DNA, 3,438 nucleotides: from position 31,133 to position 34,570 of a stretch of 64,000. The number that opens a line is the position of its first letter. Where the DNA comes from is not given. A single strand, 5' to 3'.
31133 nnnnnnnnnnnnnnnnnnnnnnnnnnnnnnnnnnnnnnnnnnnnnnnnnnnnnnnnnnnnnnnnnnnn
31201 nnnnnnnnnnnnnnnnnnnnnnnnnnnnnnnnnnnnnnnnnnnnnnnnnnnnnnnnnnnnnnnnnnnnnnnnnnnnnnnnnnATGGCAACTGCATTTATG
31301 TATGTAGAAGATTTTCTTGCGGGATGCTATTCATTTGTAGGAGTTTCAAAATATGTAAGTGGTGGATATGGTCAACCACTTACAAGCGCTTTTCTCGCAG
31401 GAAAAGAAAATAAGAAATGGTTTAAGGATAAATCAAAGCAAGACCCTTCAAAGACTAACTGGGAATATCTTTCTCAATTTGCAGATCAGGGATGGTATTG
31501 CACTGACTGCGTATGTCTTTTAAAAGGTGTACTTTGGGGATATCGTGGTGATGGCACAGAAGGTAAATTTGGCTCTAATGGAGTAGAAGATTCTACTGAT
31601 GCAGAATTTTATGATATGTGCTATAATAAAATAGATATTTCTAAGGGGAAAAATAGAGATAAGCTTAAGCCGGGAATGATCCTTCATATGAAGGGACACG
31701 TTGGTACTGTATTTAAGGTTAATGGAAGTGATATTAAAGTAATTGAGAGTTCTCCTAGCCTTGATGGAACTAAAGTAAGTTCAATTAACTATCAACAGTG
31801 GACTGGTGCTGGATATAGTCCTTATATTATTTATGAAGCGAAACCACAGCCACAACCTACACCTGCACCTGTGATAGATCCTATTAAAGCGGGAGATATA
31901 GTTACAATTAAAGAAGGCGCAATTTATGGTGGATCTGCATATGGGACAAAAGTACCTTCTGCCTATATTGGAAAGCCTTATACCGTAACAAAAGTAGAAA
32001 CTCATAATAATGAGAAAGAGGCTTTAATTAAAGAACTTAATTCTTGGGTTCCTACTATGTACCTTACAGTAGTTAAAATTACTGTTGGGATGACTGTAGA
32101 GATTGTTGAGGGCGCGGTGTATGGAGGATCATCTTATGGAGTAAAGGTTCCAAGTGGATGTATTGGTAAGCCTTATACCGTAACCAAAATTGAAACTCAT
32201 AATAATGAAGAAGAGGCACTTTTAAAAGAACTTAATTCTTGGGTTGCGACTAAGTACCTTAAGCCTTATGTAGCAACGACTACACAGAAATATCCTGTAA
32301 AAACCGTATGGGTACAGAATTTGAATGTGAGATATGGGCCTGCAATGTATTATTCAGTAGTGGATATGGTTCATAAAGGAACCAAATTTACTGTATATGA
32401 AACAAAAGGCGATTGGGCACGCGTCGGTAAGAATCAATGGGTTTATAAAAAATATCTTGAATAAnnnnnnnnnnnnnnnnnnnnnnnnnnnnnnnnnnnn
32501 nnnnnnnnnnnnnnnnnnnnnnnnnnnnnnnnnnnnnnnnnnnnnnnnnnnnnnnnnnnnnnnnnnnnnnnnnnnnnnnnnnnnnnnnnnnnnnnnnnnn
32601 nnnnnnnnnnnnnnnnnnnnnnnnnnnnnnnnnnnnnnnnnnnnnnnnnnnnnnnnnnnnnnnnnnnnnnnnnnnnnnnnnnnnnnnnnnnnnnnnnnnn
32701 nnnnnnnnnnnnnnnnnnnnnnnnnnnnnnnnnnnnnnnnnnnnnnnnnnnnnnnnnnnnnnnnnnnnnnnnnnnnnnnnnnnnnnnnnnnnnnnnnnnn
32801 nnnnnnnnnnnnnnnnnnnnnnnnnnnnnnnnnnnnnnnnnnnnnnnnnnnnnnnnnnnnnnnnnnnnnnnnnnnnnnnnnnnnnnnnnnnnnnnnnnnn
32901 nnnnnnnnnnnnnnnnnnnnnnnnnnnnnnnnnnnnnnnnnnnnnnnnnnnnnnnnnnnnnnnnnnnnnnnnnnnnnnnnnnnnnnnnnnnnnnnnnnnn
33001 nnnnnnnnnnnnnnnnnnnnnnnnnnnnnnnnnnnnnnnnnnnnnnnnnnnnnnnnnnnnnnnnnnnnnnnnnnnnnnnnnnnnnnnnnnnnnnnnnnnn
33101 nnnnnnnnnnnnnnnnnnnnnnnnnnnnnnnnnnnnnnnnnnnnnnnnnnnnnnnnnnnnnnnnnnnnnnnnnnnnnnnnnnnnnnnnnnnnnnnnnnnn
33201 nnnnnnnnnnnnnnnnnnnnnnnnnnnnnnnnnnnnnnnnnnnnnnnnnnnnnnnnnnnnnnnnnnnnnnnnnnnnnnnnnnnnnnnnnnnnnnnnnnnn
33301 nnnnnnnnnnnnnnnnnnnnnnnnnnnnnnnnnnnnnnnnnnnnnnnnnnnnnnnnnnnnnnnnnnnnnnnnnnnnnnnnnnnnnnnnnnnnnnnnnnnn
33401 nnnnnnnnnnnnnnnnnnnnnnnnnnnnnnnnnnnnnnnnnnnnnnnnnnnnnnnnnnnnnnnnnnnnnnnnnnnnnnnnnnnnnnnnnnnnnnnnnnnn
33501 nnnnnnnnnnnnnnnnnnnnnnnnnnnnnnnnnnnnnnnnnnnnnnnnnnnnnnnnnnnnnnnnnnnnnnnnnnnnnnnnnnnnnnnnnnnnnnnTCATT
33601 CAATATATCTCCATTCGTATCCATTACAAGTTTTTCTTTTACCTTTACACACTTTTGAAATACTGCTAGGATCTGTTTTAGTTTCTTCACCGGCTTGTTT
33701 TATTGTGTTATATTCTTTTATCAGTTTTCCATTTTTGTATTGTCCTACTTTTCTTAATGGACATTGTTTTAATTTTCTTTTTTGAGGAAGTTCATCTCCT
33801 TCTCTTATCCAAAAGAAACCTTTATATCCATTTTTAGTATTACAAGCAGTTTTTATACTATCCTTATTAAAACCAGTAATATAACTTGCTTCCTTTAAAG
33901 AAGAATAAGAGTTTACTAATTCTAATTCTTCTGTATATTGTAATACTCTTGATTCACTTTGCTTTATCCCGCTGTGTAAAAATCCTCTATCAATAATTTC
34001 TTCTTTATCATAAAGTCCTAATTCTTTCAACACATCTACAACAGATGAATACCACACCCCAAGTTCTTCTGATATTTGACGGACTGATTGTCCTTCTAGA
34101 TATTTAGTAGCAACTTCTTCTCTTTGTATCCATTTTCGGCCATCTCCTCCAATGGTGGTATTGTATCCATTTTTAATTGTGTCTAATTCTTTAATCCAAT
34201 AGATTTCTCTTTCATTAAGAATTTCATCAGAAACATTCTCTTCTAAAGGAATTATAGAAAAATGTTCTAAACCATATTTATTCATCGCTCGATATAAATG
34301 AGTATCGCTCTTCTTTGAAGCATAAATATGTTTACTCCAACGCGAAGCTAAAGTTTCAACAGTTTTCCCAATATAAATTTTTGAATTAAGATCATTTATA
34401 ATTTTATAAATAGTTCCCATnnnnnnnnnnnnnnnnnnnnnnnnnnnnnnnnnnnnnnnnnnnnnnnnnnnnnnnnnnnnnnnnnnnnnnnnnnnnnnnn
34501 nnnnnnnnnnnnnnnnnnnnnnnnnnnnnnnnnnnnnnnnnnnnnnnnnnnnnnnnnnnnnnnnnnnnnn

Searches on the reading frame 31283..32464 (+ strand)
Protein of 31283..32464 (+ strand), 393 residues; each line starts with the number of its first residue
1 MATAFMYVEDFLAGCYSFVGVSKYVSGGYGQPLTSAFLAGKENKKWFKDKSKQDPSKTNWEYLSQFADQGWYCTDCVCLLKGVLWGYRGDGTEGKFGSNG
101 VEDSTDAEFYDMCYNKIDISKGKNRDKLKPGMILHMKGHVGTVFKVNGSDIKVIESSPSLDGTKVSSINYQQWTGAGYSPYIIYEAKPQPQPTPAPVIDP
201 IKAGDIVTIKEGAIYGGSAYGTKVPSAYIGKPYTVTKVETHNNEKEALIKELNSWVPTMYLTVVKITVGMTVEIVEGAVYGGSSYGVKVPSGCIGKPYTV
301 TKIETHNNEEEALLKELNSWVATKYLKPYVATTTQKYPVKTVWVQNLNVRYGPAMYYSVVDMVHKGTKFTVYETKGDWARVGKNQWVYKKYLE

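Call 19: search_protein_families(library=phrogs, proteins=[window:31283-32464:+], max_evalue=0.00001)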
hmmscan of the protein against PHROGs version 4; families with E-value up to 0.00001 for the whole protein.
window:31283-32464:+ (393 aa): 2 families
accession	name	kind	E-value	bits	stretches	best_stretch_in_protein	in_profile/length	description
phrog_1794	-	lysis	2.8e-07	31.2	1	221-392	175-327/336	amidase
phrog_2338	-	lysis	5e-06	27.1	1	331-391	196-256/346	endolysin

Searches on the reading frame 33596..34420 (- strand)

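Call 14: search_protein_families(library=phrogs, proteins=[window:33596-34420:-], max_evalue=0.001)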
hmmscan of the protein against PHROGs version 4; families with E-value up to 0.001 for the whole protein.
window:33596-34420:- (274 aa): 9 families
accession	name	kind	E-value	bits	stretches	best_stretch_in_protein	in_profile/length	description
phrog_314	-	DNA, RNA and nucleotide metabolism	2.4e-33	116.9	1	1-218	178-401/574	homing endonuclease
phrog_7168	-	DNA, RNA and nucleotide metabolism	1.7e-26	94.3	1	1-100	1-105/284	homing endonuclease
phrog_5123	-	DNA, RNA and nucleotide metabolism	8.1e-15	56.1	1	3-99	3-99/152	homing endonuclease with GIY-YIG motif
phrog_19446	-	DNA, RNA and nucleotide metabolism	9.3e-13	49.3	1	1-89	1-92/254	homing endonuclease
phrog_4538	-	unknown function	7e-11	42.7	1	100-200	358-439/447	-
phrog_20162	-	DNA, RNA and nucleotide metabolism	3.2e-10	41.2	1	225-274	34-83/88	HNH endonuclease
phrog_3855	-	DNA, RNA and nucleotide metabolism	2.9e-09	38.4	0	171-213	20-63/115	HTH DNA binding protein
phrog_3404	-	DNA, RNA and nucleotide metabolism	1.4e-06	29.3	1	3-89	4-86/235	HNH endonuclease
phrog_34622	-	unknown function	2.8e-06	28.2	1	237-274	16-53/189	-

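Call 15: search_protein_families(library=pfam, proteins=[window:33596-34420:-], max_evalue=0.001)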
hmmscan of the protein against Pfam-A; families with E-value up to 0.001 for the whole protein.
window:33596-34420:- (274 aa): 4 families
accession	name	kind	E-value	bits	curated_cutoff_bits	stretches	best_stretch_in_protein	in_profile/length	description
PF01541.30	GIY-YIG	-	9.5e-10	39.1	22.6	1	1-87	1-78/78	GIY-YIG catalytic domain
PF22083.2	I-HmuI_NUMOD-like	-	3.6e-08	33.3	27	1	234-269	9-44/46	DNA endonuclease I-HmuI-like, NUMOD-like domain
PF07453.19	NUMOD1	-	1.8e-05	25.3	22.8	0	159-190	3-34/37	NUMOD1 domain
PF19575.5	HTH_58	-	3.1e-05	24.2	23.8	1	89-135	6-51/62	Helix-turn-helix domain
